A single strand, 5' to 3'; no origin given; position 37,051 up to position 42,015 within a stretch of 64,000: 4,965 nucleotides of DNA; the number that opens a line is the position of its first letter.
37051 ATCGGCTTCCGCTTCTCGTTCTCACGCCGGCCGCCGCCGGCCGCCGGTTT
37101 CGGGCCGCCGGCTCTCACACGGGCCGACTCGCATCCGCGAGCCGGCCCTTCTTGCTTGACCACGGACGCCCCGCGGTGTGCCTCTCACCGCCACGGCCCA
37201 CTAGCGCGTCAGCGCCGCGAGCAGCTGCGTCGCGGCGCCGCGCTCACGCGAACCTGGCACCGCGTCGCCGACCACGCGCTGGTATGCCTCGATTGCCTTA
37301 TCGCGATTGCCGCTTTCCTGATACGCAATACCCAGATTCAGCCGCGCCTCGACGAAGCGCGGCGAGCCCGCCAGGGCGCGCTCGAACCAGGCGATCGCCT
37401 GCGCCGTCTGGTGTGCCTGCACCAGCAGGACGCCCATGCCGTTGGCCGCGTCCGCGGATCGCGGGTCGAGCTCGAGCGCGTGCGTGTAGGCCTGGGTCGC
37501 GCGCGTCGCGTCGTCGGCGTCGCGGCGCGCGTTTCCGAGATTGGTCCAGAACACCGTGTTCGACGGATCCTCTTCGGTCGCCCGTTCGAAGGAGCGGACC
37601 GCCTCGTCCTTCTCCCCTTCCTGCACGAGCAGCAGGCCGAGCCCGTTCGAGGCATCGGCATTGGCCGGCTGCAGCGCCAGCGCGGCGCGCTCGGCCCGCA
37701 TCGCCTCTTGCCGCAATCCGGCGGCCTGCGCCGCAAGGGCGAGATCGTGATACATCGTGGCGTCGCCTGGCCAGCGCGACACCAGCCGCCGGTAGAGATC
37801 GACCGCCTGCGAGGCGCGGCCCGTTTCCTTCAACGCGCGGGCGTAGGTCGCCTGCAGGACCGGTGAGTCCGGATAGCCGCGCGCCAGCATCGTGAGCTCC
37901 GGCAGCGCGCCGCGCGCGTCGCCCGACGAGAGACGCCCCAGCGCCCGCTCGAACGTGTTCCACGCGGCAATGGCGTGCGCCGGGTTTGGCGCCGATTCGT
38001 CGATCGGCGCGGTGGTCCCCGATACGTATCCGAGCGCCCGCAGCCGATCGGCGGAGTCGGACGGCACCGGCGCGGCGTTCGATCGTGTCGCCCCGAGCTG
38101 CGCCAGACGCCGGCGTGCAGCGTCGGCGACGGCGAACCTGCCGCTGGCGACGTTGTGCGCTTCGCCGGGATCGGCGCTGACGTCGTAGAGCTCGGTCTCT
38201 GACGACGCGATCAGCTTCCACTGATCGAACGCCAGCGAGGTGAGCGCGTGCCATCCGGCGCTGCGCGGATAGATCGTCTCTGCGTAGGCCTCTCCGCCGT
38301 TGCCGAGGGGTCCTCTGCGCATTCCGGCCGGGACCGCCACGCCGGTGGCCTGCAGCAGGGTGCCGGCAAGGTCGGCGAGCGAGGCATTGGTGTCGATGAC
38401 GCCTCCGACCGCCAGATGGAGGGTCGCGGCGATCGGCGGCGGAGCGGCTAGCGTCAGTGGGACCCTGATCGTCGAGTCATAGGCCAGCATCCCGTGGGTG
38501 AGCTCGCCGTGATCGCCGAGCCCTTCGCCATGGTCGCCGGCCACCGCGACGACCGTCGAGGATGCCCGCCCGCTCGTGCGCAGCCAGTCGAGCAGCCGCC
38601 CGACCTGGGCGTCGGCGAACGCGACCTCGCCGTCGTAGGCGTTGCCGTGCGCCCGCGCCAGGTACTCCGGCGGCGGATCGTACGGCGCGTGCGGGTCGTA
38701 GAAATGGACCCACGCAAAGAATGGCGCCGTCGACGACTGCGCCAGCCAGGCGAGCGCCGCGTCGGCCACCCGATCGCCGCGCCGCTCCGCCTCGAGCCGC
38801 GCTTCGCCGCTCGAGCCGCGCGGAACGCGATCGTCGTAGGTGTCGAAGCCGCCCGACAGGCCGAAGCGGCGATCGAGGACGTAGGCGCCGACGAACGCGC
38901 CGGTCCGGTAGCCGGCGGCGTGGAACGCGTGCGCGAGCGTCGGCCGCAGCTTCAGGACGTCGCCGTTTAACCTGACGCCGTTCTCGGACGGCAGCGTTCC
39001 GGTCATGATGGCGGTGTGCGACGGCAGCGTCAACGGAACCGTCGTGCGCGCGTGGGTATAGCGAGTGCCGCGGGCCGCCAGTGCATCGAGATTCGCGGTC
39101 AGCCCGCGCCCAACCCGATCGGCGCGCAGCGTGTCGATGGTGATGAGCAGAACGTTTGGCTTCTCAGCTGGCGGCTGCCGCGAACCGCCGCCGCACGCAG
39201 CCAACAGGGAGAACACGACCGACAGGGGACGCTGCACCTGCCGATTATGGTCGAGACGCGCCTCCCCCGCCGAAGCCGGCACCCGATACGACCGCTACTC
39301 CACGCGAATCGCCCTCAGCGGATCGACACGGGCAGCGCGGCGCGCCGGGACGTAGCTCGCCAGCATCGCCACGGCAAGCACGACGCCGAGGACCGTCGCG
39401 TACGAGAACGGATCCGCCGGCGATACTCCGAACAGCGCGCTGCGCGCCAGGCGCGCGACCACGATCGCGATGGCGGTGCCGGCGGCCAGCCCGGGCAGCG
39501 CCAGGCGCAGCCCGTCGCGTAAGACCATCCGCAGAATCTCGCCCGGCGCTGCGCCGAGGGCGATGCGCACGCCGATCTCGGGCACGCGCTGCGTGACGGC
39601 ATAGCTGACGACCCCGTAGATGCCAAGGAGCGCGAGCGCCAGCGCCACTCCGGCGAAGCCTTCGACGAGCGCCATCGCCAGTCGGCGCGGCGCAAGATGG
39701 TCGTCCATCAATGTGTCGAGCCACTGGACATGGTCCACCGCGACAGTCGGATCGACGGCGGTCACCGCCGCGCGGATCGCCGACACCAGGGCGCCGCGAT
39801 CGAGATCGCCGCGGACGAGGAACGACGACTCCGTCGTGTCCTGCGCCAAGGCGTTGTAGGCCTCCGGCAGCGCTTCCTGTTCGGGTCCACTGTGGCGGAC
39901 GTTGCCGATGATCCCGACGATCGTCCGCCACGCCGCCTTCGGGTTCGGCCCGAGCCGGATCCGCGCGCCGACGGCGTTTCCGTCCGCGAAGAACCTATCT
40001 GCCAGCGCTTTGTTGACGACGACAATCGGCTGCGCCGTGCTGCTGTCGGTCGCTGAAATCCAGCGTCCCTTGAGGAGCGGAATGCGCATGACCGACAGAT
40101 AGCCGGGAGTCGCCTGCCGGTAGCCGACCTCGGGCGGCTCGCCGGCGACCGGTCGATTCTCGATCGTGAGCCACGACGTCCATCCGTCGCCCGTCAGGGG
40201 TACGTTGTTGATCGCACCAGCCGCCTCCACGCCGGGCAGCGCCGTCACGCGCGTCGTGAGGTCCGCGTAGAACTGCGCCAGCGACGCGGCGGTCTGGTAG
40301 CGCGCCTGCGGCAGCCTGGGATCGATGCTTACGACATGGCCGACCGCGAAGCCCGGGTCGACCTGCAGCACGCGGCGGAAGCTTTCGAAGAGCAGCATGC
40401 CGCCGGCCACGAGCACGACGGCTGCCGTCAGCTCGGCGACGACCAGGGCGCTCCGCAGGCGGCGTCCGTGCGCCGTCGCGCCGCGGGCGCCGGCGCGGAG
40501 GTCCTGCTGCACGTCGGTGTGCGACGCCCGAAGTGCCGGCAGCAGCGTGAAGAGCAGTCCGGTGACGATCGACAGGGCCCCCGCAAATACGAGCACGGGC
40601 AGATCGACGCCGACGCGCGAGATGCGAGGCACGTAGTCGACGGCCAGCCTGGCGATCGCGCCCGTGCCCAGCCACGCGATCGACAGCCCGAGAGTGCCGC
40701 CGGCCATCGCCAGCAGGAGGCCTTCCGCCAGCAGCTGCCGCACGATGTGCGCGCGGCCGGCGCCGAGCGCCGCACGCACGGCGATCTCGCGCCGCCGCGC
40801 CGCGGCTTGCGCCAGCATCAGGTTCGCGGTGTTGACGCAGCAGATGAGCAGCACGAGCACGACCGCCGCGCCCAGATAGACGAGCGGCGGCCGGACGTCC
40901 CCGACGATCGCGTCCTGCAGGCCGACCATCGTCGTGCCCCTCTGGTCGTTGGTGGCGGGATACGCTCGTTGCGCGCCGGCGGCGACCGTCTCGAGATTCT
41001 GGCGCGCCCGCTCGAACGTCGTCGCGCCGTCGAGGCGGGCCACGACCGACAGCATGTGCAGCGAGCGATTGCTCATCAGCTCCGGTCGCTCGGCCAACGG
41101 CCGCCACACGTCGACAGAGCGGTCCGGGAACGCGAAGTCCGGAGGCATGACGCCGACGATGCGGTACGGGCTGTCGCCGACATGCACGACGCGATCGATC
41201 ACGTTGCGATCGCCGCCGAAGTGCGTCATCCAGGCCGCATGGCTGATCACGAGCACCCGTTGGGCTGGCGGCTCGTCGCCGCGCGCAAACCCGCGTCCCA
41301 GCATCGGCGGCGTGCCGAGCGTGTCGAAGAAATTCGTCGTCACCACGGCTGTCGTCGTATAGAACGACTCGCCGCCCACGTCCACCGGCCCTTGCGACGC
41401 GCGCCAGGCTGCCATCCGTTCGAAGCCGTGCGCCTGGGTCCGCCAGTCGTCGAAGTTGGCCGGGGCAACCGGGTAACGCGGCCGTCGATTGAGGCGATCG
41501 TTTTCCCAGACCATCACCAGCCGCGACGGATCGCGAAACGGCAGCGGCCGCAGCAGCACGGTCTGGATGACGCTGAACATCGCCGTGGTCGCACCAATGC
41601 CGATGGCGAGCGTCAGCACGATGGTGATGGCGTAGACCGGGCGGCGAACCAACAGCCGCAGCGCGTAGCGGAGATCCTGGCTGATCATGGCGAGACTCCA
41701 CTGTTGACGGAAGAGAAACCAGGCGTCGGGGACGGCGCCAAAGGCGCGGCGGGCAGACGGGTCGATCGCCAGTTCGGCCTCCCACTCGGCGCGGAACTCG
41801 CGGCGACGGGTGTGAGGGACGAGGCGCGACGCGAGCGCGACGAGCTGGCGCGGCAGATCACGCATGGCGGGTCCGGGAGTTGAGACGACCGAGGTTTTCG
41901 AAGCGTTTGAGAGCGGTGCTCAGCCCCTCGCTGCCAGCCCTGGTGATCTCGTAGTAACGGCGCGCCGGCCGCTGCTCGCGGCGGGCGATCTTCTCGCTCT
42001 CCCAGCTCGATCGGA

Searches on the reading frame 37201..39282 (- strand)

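Call 14: search_protein_families(library=pfam, proteins=[window:37201-39282:-], max_evalue=0.001)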
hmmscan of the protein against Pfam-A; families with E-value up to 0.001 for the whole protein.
window:37201-39282:- (693 aa): 21 families
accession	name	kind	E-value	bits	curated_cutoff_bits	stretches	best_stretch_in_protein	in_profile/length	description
PF00884.28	Sulfatase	-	7.4e-36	124.4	25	1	42-315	1-301/301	Sulfatase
PF14559.12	TPR_19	-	4.1e-22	78.7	25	4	620-673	1-54/68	Tetratricopeptide repeat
PF00515.34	TPR_1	-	1.8e-20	72.3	27.8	2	645-670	2-27/34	Tetratricopeptide repeat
PF07719.23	TPR_2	-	3.6e-20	70.8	27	1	542-575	1-34/34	Tetratricopeptide repeat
PF13431.12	TPR_17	-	7.5e-20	69.9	24.4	1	598-631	1-34/34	Tetratricopeptide repeat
PF13414.12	TPR_11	-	4.7e-19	68.3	26.8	1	625-658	9-42/42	TPR repeat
PF13181.12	TPR_8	-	1.3e-18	66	25.7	0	543-575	2-34/34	Tetratricopeptide repeat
PF13432.12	TPR_16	-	5.8e-15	55.8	32.7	3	617-678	4-64/65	Tetratricopeptide repeat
PF13424.12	TPR_12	-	2.3e-14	53.7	30.1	1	579-639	6-74/77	Tetratricopeptide repeat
PF01663.27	Phosphodiest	-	1.3e-13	51.8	23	1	44-104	1-63/342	Type I phosphodiesterase / nucleotide pyrophosphatase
PF13428.12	TPR_14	-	1.7e-13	50.2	23.5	1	475-515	2-42/44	Tetratricopeptide repeat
PF13174.12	TPR_6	-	9.4e-12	45.2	26.3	1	645-671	1-27/33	Tetratricopeptide repeat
PF13176.12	TPR_7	-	9.8e-12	44.4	27.9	0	648-671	3-26/36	Tetratricopeptide repeat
PF23914.1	TPR_CcmH_CycH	-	1.7e-10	41.4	42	1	571-670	45-147/158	Cytochrome c-type biogenesis protein H TPR domain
PF13429.12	TPR_15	-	1.1e-08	35.3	26.2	0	507-573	145-214/280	Tetratricopeptide repeat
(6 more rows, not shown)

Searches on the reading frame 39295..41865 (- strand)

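Call 14: search_protein_families(library=pfam, proteins=[window:39295-41865:-], max_evalue=0.001)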
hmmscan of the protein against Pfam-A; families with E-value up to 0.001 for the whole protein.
window:39295-41865:- (856 aa): 2 families
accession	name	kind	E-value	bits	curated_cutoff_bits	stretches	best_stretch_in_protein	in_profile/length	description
PF12704.14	MacB_PCD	-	1.3e-33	117.5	27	2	82-293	4-206/207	MacB-like periplasmic core domain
PF02687.27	FtsX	-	2.7e-30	105.3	25.5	2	737-849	3-120/120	FtsX-like permease C-terminal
